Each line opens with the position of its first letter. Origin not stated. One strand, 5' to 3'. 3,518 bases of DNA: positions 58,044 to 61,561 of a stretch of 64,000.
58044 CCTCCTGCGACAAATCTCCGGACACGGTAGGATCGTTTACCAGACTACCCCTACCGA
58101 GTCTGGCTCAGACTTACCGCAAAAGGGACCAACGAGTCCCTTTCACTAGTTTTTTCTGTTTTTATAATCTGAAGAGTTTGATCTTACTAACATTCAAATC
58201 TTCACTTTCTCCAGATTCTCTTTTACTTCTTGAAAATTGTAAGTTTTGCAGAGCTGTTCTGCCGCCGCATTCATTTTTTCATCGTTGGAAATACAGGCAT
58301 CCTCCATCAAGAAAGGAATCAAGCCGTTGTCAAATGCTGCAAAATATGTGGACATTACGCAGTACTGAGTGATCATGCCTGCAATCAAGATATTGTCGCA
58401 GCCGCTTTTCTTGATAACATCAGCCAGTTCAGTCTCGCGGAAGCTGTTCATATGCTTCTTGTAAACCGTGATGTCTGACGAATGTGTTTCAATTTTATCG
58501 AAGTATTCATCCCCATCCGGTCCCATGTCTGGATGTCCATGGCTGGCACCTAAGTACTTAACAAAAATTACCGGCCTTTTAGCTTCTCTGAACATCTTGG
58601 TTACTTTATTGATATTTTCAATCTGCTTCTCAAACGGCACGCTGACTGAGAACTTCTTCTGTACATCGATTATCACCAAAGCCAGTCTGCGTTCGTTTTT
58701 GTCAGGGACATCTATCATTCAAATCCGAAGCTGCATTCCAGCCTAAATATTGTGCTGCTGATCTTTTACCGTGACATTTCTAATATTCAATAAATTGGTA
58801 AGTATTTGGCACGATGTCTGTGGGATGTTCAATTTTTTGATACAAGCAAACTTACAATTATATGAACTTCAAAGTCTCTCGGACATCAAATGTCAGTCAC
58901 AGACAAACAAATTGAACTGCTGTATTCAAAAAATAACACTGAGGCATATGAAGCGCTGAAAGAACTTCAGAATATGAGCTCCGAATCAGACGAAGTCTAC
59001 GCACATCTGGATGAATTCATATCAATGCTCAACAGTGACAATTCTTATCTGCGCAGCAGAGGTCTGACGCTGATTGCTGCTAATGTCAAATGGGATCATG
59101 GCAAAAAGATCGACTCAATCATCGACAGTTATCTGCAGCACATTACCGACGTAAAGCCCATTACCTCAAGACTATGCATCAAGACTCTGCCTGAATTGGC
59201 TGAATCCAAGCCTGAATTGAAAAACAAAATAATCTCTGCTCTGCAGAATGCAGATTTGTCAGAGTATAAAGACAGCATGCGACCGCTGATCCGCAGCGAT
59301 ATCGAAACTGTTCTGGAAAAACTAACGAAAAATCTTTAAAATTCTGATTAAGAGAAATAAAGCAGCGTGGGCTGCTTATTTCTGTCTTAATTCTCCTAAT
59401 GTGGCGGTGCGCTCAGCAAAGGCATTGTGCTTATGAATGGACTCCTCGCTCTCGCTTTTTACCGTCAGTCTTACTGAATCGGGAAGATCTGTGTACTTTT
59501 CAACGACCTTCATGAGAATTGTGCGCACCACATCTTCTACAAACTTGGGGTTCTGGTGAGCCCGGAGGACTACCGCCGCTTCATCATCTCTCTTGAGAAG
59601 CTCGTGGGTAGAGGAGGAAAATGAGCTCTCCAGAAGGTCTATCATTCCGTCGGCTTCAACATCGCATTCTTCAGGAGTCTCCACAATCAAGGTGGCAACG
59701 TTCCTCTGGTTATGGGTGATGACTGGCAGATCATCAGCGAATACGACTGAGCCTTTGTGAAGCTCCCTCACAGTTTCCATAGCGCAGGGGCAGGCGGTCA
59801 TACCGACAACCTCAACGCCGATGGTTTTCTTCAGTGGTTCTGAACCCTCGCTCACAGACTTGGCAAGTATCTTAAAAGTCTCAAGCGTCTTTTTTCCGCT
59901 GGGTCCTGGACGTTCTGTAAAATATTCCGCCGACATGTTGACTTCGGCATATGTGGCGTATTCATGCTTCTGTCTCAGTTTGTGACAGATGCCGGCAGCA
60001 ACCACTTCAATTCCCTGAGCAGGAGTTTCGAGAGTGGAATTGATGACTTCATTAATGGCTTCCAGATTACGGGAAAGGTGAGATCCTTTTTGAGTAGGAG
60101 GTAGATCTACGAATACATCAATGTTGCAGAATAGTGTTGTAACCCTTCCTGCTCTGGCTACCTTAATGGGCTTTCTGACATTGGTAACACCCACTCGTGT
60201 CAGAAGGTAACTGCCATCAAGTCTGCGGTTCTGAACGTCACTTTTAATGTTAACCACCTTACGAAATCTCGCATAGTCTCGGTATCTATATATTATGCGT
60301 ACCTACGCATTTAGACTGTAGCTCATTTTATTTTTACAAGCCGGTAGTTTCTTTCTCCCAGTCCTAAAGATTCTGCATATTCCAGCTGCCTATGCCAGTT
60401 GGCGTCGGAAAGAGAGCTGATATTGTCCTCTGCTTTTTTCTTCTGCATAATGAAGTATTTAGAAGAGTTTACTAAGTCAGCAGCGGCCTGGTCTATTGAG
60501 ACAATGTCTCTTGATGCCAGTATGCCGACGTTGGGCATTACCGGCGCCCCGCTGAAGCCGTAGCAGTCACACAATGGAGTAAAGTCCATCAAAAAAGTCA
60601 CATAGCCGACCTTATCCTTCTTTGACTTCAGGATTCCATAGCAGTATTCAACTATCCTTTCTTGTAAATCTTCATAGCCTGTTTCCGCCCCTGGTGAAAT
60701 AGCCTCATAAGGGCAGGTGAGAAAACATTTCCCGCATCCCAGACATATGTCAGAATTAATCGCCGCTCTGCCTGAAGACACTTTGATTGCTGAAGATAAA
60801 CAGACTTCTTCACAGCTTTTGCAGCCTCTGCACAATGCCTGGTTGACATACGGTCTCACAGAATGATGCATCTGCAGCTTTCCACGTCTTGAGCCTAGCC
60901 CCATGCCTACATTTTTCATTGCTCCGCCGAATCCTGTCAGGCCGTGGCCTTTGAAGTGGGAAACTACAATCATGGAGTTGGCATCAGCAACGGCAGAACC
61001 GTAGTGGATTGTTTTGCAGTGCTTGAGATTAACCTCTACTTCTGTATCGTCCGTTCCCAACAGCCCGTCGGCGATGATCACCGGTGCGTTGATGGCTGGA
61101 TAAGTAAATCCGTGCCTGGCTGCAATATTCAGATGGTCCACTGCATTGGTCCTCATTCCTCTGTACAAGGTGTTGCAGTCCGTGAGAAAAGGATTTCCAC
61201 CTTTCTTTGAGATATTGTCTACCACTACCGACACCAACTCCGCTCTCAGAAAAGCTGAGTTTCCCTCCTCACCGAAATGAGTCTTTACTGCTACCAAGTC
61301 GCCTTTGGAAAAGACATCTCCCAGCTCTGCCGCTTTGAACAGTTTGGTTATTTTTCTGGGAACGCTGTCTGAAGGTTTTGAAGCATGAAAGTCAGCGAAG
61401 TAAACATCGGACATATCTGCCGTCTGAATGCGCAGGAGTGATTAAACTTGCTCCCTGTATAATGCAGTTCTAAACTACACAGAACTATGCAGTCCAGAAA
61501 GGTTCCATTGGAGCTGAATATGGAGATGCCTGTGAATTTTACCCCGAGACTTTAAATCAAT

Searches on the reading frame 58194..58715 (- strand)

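Call 77: search_protein_families(library=pfam, proteins=[window:58194-58715:-], max_evalue=0.0001)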
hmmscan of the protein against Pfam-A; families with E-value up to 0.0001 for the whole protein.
window:58194-58715:- (173 aa): 1 family
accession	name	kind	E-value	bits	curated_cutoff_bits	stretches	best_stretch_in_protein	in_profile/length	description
PF00857.26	Isochorismatase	-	2e-28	100.1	27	1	12-152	2-159/175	Isochorismatase domain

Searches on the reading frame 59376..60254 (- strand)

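Call 77: search_protein_families(library=pfam, proteins=[window:59376-60254:-], max_evalue=0.0001)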
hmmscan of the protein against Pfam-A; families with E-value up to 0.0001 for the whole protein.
window:59376-60254:- (292 aa): 1 family
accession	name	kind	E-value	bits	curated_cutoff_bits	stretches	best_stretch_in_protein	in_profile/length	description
PF02649.19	GCHY-1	-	5.6e-75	252.7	25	1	6-280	3-260/260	Type I GTP cyclohydrolase folE2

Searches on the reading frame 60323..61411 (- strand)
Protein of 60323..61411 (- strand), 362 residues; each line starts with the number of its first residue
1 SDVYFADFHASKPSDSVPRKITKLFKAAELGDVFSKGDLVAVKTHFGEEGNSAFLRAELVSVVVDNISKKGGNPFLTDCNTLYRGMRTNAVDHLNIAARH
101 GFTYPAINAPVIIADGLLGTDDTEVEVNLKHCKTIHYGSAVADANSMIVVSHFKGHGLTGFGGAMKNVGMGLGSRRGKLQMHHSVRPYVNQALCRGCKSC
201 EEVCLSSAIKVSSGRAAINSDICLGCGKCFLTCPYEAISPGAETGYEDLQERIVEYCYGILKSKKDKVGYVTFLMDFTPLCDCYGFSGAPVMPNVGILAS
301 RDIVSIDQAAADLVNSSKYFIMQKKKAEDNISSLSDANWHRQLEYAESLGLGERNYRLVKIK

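Call 77: search_protein_families(library=pfam, proteins=[window:60323-61411:-], max_evalue=0.0001)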
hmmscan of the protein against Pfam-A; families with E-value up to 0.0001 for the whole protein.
window:60323-61411:- (362 aa): 10 families
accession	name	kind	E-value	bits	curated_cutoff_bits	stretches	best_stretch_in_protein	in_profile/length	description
PF04015.17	DUF362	-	3.3e-49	168.1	24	1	40-312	1-200/200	Domain of unknown function (DUF362)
PF12837.12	Fer4_6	-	8.6e-11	41.7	25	1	216-238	2-24/24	4Fe-4S binding domain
PF00037.32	Fer4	-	2.3e-09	37.1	21.1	1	218-239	3-24/24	4Fe-4S binding domain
PF14697.11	Fer4_21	-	1.1e-07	32.4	35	1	216-246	1-34/59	4Fe-4S dicluster domain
PF12838.12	Fer4_7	-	2.4e-07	31.5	27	1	194-237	2-52/52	4Fe-4S dicluster domain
PF13187.11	Fer4_9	-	2.5e-07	31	27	1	194-238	2-52/52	4Fe-4S dicluster domain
PF13237.11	Fer4_10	-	2.6e-07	30.9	25.5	1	187-234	2-53/53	4Fe-4S dicluster domain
PF12797.12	Fer4_2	-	2.6e-07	30.6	24.5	0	217-235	4-22/22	4Fe-4S binding domain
PF25160.1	LdpA_Fe-S-bd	-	5.5e-06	26.5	27.6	1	198-239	7-44/49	LdpA Fe-S cluster-binding domain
PF13484.11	Fer4_16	-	8.9e-05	23.6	30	0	223-243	2-21/66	4Fe-4S double cluster binding domain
